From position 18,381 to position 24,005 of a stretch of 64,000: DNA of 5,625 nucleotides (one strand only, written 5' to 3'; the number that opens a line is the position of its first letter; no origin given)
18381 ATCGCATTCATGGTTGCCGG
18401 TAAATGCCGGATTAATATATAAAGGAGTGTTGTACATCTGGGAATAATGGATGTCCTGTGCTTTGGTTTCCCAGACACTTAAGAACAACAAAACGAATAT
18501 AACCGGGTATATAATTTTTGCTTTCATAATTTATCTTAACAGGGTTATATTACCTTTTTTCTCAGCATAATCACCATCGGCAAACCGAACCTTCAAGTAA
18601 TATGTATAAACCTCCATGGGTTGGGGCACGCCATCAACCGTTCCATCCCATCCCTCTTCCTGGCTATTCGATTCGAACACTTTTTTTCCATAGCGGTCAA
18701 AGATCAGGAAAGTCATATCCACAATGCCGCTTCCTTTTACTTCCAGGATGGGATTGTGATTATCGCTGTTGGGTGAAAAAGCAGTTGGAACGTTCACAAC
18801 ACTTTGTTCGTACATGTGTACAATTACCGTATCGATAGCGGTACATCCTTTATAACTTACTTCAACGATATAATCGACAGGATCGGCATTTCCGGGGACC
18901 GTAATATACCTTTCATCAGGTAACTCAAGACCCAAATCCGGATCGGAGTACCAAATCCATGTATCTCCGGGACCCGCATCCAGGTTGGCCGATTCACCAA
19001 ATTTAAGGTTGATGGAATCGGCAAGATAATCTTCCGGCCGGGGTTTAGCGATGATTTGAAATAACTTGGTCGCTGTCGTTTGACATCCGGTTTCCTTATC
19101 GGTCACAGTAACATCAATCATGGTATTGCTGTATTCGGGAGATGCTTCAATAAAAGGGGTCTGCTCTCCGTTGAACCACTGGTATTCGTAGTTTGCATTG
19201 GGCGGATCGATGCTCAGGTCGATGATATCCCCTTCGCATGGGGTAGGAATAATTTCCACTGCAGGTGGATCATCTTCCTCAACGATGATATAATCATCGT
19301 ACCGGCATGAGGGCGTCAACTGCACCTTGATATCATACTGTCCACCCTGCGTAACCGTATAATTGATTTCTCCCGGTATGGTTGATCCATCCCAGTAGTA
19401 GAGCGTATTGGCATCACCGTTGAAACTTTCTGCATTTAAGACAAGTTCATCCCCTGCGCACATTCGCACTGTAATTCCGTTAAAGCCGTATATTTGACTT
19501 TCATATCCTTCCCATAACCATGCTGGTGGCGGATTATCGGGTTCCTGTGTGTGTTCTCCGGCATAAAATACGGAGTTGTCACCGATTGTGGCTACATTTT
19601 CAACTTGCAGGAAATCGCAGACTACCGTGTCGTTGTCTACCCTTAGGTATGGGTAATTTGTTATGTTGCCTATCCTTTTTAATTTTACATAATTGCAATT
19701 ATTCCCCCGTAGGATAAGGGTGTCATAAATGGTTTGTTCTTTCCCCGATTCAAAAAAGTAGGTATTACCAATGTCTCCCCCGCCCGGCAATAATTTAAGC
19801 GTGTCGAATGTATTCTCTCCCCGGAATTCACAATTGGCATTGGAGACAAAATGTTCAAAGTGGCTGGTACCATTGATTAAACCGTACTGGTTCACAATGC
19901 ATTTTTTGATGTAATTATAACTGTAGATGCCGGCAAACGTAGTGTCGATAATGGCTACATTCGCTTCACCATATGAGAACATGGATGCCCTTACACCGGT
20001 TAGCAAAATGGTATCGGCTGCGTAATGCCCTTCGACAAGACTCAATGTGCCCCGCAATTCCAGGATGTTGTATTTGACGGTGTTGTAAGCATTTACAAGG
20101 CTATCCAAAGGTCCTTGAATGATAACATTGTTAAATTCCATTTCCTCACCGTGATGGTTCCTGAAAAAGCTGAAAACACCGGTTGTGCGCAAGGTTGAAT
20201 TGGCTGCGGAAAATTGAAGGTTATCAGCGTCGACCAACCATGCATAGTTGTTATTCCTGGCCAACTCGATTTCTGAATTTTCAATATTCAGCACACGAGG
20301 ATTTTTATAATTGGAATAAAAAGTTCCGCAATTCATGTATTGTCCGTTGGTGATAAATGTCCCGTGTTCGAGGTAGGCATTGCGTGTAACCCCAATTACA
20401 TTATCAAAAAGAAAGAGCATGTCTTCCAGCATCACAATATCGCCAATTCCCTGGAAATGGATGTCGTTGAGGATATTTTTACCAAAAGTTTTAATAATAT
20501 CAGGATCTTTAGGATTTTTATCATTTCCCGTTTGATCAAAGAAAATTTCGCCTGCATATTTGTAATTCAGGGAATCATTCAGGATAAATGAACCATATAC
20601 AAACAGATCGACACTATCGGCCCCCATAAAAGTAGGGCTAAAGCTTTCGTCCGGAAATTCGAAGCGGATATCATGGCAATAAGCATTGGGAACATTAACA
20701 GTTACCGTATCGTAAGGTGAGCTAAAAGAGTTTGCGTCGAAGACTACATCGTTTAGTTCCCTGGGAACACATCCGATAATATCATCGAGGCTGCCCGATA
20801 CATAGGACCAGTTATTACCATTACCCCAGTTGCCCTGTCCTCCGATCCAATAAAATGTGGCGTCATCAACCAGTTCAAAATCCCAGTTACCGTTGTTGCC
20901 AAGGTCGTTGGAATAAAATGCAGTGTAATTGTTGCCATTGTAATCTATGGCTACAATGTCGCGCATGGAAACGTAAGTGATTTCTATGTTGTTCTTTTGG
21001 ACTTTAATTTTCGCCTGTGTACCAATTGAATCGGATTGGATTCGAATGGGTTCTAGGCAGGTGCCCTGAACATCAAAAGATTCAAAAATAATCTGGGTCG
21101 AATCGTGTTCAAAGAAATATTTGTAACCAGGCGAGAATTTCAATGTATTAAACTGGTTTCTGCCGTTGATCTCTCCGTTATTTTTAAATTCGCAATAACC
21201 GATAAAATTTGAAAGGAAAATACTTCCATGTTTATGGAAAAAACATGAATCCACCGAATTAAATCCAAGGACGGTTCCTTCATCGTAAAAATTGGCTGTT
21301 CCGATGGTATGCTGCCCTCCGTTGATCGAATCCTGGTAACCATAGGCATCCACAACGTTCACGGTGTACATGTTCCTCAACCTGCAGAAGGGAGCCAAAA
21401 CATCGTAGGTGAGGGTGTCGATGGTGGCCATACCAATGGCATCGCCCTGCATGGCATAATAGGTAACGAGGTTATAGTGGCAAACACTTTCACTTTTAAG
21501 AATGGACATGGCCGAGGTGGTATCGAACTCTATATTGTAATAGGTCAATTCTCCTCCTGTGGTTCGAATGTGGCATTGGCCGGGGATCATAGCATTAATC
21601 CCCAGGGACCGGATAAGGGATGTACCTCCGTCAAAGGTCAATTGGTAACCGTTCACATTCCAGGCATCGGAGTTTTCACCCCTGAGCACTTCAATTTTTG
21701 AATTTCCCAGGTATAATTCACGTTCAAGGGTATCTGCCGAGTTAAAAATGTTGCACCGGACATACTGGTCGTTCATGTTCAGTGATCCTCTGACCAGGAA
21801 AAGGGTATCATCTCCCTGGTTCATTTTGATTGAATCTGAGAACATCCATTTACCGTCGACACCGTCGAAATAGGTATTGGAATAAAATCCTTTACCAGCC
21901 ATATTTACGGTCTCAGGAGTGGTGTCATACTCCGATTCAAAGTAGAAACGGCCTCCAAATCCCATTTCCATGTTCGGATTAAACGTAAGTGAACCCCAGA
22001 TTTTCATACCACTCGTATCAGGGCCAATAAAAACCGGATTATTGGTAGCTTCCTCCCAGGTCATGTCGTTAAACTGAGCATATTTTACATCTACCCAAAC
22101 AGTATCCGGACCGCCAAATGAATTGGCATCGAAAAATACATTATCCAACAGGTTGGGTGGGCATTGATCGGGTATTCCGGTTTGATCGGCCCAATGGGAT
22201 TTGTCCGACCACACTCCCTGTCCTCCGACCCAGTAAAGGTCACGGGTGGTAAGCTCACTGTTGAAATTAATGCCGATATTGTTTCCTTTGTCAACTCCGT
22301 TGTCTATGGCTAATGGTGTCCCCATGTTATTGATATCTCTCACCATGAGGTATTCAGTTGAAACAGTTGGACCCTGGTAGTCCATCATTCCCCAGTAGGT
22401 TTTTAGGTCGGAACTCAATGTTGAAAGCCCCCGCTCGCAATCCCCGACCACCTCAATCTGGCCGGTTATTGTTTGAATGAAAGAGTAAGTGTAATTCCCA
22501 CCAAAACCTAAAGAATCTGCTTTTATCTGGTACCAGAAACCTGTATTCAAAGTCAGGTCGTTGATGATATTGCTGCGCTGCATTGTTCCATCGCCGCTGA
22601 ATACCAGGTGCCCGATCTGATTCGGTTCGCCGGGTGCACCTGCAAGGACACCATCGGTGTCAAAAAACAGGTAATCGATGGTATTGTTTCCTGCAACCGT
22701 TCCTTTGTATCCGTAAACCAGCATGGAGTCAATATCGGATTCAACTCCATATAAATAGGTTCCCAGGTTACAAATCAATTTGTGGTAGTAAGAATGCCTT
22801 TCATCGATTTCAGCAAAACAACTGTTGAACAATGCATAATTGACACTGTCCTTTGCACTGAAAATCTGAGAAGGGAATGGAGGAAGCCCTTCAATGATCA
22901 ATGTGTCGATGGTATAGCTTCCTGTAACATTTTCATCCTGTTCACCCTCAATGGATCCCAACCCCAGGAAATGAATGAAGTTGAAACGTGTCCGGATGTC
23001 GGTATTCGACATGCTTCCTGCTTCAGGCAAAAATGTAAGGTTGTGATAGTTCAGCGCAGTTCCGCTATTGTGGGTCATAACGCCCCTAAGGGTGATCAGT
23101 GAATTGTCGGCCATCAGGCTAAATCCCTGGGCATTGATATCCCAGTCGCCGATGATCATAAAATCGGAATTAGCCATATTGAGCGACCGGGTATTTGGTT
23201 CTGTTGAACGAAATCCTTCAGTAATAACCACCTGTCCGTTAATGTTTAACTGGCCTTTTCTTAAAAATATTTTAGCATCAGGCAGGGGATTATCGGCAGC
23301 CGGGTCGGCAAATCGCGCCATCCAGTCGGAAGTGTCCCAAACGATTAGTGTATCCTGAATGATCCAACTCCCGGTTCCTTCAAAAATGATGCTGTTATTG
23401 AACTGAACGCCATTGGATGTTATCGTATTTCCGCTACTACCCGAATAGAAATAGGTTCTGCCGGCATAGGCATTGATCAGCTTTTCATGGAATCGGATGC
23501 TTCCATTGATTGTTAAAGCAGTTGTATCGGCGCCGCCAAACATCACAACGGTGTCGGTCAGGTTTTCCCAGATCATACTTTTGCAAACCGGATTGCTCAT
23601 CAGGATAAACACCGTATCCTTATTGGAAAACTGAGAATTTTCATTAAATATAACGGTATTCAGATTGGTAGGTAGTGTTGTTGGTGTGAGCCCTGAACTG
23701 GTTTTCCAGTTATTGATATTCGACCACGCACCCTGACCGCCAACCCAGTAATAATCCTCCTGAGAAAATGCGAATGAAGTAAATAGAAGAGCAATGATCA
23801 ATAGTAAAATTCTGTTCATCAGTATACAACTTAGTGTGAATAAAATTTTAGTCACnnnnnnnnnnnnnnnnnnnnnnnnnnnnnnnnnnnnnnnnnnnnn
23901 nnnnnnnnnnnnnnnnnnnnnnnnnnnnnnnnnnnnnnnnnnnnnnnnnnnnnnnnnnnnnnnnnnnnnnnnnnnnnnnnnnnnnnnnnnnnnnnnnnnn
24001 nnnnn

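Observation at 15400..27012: Tight four-gene T9SS operon: two type-B-CTD giant surface proteins share one PorP/SprF and a type-A-CTD beta-propeller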

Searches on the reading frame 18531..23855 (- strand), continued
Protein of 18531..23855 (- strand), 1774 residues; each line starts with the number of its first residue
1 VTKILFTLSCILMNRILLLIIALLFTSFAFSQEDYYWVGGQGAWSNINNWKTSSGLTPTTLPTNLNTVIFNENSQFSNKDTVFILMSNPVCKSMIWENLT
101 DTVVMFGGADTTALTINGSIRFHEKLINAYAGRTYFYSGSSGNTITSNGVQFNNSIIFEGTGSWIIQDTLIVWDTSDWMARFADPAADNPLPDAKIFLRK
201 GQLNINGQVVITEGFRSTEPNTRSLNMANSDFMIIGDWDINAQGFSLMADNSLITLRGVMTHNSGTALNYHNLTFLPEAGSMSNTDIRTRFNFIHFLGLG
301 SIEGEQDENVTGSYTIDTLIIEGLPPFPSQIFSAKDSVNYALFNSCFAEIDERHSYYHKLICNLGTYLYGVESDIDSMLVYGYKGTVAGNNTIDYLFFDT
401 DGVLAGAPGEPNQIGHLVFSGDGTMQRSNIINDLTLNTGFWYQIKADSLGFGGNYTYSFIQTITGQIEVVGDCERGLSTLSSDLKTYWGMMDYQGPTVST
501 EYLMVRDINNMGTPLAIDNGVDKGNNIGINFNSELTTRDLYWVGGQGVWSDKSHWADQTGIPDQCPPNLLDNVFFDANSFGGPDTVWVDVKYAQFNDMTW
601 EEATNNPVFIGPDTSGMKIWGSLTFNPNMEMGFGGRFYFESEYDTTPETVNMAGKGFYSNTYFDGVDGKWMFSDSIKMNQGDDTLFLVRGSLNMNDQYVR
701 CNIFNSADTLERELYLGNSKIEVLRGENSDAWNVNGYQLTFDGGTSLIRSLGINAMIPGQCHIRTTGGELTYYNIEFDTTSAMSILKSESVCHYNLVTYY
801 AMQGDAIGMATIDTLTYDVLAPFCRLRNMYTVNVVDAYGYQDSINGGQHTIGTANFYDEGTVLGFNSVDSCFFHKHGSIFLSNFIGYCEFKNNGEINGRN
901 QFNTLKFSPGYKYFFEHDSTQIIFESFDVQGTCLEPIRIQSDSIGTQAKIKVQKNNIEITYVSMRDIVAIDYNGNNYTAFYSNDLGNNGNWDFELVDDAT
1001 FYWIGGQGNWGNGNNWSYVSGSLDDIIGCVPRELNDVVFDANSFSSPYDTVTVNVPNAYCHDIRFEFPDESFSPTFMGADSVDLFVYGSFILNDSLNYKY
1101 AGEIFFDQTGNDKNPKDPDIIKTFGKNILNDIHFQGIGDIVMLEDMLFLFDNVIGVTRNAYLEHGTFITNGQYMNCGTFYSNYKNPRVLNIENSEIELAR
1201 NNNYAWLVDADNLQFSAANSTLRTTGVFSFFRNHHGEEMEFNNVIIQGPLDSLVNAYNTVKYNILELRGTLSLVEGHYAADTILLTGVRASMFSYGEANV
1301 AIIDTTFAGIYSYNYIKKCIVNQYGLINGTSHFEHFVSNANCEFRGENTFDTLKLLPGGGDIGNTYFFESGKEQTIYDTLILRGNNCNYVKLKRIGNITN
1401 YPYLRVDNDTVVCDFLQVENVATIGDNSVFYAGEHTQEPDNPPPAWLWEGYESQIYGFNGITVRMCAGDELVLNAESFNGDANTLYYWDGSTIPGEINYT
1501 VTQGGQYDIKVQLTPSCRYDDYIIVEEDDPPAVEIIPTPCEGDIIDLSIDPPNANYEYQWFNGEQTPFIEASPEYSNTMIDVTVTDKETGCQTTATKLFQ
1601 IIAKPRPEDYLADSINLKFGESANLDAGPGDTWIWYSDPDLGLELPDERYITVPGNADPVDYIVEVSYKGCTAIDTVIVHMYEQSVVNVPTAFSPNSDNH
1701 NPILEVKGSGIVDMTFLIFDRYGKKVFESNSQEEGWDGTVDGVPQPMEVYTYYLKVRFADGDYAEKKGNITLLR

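Call 19: find_encoding_contigs(protein=P0023, flank=10000, max_places=1)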
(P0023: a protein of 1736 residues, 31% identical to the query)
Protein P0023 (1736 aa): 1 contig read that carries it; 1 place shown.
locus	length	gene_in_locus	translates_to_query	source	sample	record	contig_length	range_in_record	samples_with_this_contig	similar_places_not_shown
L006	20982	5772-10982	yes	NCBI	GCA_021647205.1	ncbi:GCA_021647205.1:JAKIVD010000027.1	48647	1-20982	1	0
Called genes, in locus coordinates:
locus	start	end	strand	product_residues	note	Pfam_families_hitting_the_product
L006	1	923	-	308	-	PF01210:NAD_Gly3P_dh_N, PF07479:NAD_Gly3P_dh_C, PF20618:GPD_NAD_C_bact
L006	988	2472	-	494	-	PF01943:Polysacc_synt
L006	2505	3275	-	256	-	PF13489:Methyltransf_23, PF05175:MTS (weak), PF13847:Methyltransf_31, PF08241:Methyltransf_11, PF08242:Methyltransf_12 (weak), PF13649:Methyltransf_25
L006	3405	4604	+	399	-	PF13439:Glyco_transf_4, PF00534:Glycos_transf_1, PF13692:Glyco_trans_1_4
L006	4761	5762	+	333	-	PF11751:PorP_SprF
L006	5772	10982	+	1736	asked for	PF13585:CHU_C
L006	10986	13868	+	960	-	PF19408:PKD_6, PF13585:CHU_C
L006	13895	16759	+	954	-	PF18911:PKD_4 (faint), PF13585:CHU_C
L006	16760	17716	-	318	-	PF03631:Virul_fac_BrkB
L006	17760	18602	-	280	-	PF02749:QRPTase_N, PF01729:QRPTase_C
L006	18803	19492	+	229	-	PF00106:adh_short, PF08659:KR, PF13561:adh_short_C2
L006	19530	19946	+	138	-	PF04246:RseC_MucC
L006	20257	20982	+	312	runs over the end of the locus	PF04060:FeS, PF12838:Fer4_7 (weak), PF13187:Fer4_9 (weak), PF14697:Fer4_21, PF00037:Fer4 (weak), PF12838:Fer4_7, PF13187:Fer4_9, PF00037:Fer4, +8 more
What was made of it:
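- L006 has a rearranged set with the carrier first and no propeller (call 19).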

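Call 20: find_encoding_contigs(protein=P0010, flank=10000, max_places=1)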
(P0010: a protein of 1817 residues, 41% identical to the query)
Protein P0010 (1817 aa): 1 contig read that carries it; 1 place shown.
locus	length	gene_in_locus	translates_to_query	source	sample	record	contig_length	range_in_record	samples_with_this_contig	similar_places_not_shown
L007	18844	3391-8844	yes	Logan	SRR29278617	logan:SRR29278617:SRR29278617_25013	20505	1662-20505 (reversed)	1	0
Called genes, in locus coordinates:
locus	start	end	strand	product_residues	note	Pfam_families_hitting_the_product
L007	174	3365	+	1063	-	PF26766:Choice_anch_L, PF19081:Ig_7 (faint), PF13585:CHU_C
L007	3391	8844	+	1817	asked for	PF13585:CHU_C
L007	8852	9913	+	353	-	PF11751:PorP_SprF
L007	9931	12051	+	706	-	PF15902:Sortilin-Vps10 (faint), PF14870:PSII_BNR, PF18962:Por_Secre_tail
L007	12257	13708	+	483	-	-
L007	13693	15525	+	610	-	-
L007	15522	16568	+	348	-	PF03102:NeuB, PF08666:SAF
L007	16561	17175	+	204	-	PF17836:PglD_N, PF00132:Hexapep (weak)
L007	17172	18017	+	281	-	PF01261:AP_endonuc_2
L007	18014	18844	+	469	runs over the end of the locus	PF00571:CBS (faint), PF00155:Aminotran_1_2 (weak), PF01041:DegT_DnrJ_EryC1, PF00266:Aminotran_5 (weak)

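Call 21: find_encoding_contigs(protein=P0015, flank=10000, max_places=1)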
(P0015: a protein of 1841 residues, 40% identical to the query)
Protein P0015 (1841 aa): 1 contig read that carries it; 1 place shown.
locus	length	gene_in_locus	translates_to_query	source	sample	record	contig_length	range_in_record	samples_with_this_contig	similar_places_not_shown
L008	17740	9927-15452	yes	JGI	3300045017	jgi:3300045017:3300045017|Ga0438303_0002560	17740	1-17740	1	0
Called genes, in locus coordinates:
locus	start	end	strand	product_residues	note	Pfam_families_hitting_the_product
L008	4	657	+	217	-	-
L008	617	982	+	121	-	PF01844:HNH (weak), PF13395:HNH_4 (weak), PF14279:HNH_5 (faint)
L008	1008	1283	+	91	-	-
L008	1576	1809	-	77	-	-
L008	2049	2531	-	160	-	PF13620:CarboxypepD_reg, PF13715:CarbopepD_reg_2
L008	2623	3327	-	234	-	PF00106:adh_short, PF08659:KR, PF13561:adh_short_C2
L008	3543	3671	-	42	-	-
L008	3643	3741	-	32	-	-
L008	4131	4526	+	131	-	PF16022:DUF4783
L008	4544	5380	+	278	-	PF02749:QRPTase_N, PF01729:QRPTase_C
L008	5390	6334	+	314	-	PF03631:Virul_fac_BrkB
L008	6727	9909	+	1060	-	PF26766:Choice_anch_L, PF19081:Ig_7 (faint), PF03160:Calx-beta (weak), PF13585:CHU_C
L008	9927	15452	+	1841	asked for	PF13585:CHU_C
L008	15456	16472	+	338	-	PF11751:PorP_SprF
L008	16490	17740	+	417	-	?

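Call 41: search_solved_structures(query=window:18531-23819:-, max_evalue=0.1)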
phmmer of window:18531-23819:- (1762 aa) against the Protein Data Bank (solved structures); distinct sequences matched with E-value up to 0.1: 0.
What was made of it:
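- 18531..23819 (-): g2: 1762-aa secreted giant protein. Signal peptide, three divergent all-beta repeats of 460-505 aa each opening with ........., Ig-like region, type B CTD of the 'g2 class'. No PDB sequence match (call 41).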

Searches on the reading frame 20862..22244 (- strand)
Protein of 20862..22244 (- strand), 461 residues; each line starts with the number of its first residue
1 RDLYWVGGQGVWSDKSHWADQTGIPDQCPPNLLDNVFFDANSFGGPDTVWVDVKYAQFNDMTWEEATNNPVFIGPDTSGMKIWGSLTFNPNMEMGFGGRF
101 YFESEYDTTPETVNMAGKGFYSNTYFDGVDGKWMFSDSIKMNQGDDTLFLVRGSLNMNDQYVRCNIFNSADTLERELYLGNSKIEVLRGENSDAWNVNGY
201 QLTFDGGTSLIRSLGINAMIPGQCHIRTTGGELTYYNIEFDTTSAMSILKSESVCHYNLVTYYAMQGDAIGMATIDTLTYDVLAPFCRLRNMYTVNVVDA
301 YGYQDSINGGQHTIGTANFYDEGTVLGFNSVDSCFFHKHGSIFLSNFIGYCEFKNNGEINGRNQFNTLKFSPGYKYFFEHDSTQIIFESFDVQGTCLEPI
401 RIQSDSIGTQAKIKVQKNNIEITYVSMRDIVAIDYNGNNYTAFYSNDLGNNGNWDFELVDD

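Call 96: search_protein_representatives(protein=window:20862-22244:-)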
Query: 461 residues. Proteins with E-value up to 0.001 (for the whole library): 2221; up to 1e-10: 1457; up to 1e-30: 635. The best 150 are listed.
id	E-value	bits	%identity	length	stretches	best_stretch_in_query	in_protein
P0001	0.0e+00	1239.9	55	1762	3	1-461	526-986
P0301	1.2e-233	792.5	36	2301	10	2-298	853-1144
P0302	1.3e-232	789.1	36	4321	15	2-245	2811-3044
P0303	1.8e-202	689.7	38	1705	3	3-456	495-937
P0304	5.8e-201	684.7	38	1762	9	2-252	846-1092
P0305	2.3e-200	682.7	36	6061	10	1-244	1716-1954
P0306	8.8e-191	651.1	35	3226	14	1-211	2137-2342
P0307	3.4e-177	606.3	37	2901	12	1-214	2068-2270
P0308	6.1e-171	585.7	36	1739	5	1-456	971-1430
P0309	5.4e-169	579.3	38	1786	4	1-455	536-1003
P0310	7.6e-165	565.6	35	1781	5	1-458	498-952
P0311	5.7e-163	559.4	33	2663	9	2-455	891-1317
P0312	8.2e-162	555.6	36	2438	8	2-241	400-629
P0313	1.2e-159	548.4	33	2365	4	2-458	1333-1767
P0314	7.4e-157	539.3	34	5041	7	2-455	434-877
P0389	5.5e-98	345.1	32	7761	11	3-187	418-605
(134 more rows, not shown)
